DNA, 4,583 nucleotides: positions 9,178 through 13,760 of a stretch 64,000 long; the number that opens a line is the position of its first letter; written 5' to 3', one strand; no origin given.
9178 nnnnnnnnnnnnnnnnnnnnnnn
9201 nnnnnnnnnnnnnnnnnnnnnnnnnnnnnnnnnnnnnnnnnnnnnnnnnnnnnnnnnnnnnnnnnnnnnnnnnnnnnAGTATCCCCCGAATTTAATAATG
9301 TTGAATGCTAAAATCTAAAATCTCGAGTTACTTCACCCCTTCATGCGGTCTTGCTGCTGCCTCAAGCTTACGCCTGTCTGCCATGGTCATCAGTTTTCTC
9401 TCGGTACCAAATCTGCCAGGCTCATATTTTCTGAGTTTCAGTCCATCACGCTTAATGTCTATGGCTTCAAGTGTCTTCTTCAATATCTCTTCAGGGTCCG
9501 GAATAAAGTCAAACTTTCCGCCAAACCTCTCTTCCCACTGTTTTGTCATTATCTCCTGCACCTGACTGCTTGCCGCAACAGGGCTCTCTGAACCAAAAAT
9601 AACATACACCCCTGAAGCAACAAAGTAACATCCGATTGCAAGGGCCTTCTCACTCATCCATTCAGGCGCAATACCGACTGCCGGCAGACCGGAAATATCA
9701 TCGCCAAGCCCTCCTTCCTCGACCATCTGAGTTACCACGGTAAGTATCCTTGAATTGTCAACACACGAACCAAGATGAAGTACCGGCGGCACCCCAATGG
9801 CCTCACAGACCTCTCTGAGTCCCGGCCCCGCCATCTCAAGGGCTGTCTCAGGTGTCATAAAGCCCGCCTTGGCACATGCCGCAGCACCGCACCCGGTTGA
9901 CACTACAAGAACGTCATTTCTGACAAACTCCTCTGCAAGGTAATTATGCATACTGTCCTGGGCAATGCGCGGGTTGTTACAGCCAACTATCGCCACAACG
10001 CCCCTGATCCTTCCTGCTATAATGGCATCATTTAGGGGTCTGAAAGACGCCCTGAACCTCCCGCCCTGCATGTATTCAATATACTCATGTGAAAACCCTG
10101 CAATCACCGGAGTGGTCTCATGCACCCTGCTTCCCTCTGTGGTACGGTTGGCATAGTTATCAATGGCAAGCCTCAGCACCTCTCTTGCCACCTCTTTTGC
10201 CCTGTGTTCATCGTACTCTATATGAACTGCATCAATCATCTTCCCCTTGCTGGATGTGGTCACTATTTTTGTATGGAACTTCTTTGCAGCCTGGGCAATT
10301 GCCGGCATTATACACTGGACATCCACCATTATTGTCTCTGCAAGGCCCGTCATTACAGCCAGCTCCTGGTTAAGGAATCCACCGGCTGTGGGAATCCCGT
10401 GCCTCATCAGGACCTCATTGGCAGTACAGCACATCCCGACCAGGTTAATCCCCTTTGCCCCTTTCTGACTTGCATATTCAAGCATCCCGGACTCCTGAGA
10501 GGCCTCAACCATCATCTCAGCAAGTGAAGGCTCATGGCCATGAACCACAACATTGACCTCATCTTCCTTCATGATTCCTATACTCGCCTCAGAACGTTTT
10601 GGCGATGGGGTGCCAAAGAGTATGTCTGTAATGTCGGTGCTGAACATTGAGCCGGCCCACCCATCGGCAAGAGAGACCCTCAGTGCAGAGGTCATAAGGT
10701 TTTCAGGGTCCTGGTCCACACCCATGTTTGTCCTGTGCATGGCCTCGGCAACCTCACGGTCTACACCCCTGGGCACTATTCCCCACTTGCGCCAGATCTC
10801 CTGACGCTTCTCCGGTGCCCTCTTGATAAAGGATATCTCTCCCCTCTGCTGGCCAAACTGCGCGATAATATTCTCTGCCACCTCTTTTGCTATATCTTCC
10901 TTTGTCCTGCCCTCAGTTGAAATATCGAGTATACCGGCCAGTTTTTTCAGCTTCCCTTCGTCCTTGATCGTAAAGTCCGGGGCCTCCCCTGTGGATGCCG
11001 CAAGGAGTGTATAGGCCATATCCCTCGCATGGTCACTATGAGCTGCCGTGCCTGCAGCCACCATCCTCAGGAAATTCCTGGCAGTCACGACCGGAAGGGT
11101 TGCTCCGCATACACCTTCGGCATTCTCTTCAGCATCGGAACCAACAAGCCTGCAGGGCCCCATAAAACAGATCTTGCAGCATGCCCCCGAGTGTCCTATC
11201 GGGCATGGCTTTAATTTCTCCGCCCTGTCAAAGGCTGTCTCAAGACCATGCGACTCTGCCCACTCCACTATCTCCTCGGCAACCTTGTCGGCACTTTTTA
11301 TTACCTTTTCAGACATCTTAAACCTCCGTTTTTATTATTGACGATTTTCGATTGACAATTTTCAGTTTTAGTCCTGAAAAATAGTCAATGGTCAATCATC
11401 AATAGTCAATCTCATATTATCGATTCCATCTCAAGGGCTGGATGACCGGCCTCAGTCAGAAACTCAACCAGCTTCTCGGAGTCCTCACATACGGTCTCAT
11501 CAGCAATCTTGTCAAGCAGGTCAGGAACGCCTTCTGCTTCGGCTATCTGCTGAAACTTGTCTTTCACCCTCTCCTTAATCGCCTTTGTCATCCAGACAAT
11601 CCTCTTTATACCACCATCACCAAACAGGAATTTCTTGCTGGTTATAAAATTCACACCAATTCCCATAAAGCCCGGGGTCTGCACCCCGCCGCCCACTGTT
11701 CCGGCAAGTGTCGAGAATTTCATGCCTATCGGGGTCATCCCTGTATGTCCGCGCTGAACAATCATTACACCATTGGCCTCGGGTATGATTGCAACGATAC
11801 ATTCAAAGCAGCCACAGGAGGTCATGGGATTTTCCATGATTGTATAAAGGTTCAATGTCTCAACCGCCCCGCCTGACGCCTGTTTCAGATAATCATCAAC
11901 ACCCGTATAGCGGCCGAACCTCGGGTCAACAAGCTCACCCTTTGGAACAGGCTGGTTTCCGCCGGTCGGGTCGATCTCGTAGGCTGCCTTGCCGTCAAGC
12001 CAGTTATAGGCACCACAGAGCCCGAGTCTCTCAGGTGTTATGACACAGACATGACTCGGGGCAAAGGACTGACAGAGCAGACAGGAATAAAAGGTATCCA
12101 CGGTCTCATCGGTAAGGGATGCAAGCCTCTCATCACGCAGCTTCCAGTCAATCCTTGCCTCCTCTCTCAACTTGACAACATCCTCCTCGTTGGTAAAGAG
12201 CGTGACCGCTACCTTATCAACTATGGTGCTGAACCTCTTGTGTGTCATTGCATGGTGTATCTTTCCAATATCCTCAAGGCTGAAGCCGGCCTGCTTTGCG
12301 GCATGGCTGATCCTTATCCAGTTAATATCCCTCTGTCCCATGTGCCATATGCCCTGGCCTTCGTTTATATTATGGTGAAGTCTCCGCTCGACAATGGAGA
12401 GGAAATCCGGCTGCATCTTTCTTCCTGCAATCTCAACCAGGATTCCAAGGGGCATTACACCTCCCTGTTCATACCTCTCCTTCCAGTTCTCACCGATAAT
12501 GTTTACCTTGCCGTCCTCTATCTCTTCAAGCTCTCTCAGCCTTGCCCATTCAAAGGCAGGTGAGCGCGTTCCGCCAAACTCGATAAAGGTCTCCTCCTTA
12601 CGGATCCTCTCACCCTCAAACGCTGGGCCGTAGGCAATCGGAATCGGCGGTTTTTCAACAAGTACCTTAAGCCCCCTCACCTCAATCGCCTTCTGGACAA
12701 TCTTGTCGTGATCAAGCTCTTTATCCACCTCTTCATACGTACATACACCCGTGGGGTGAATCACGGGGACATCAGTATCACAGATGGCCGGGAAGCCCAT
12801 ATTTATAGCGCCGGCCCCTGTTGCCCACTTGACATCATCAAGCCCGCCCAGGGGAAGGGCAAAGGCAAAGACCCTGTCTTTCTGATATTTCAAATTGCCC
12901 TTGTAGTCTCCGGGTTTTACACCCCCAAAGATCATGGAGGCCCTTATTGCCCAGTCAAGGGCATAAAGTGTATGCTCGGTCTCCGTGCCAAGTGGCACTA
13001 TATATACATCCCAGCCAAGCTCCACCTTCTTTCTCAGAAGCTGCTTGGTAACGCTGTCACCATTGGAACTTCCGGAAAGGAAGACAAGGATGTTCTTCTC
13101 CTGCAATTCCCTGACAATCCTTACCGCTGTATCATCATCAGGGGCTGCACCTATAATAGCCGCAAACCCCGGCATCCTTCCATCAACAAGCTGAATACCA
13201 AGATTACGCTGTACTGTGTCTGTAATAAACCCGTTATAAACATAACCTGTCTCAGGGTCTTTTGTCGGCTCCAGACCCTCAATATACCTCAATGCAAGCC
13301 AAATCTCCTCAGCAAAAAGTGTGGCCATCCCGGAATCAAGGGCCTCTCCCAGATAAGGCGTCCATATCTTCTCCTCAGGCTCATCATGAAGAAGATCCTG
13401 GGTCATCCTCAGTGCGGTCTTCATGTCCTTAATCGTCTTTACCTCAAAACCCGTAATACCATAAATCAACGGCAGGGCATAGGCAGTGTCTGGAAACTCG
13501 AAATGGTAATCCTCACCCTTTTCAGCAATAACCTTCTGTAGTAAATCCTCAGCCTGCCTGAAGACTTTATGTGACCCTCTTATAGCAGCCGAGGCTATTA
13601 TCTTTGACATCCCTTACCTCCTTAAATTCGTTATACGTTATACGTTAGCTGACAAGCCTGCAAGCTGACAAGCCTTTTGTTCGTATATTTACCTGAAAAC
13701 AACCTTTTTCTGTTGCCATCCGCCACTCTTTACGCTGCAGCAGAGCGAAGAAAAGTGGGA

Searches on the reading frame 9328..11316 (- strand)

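Call 51: search_protein_families(library=ncbifam, proteins=[window:9328-11316:-], max_evalue=1e-12)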
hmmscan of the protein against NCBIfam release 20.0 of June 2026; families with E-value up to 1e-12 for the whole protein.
window:9328-11316:- (662 aa): 2 families
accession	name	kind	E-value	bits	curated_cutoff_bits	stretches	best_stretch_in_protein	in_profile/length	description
TIGR01702.1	CO_DH_cata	equivalog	4.7e-186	619.7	478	1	9-626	2-619/621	anaerobic carbon-monoxide dehydrogenase catalytic subunit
TIGR00314.1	cdhA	equivalog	1.8e-24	85.6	781.3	0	187-358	164-331/784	CO dehydrogenase/acetyl-CoA synthase complex subunit alpha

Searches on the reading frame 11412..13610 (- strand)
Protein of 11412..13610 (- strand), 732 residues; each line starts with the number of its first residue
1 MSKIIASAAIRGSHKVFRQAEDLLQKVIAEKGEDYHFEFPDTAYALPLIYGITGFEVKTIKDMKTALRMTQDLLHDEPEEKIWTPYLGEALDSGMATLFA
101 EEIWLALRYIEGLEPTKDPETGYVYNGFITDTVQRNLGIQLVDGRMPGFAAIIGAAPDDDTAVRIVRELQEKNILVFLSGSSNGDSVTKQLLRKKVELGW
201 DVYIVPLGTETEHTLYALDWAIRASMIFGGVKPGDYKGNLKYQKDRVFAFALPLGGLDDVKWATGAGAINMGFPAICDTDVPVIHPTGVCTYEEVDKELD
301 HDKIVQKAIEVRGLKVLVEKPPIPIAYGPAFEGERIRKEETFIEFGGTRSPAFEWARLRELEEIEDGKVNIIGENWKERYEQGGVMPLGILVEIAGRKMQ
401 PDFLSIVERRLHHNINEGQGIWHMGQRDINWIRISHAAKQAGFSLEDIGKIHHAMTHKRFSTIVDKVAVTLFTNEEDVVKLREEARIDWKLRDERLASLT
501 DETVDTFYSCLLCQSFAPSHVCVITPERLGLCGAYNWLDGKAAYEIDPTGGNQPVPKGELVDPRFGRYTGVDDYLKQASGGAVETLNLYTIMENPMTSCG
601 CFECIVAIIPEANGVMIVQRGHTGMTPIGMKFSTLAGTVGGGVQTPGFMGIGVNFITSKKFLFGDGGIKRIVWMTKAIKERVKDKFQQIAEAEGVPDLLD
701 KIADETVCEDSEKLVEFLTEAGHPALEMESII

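Call 51: search_protein_families(library=ncbifam, proteins=[window:11412-13610:-], max_evalue=1e-12)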
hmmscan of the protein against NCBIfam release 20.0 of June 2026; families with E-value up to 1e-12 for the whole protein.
window:11412-13610:- (732 aa): 4 families
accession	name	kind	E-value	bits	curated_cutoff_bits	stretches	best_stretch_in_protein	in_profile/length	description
NF007078.0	PRK09529.1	subfamily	9.2e-301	999.2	809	1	1-732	1-710/710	bifunctional acetyl-CoA decarbonylase/synthase complex subunit alpha/beta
NF040764.1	CODH_ACS_al_bet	equivalog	1.6e-300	998.5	800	1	10-731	1-704/705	acetyl-CoA decarbonylase/synthase complex subunit alpha/beta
NF003379.0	PRK04456.1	domain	2.2e-138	461.8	372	1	323-727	5-400/464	acetyl-CoA decarbonylase/synthase complex subunit beta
TIGR00316.1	cdhC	equivalog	6.6e-130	434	355.95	1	323-727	5-397/460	CO dehydrogenase/CO-methylating acetyl-CoA synthase complex subunit beta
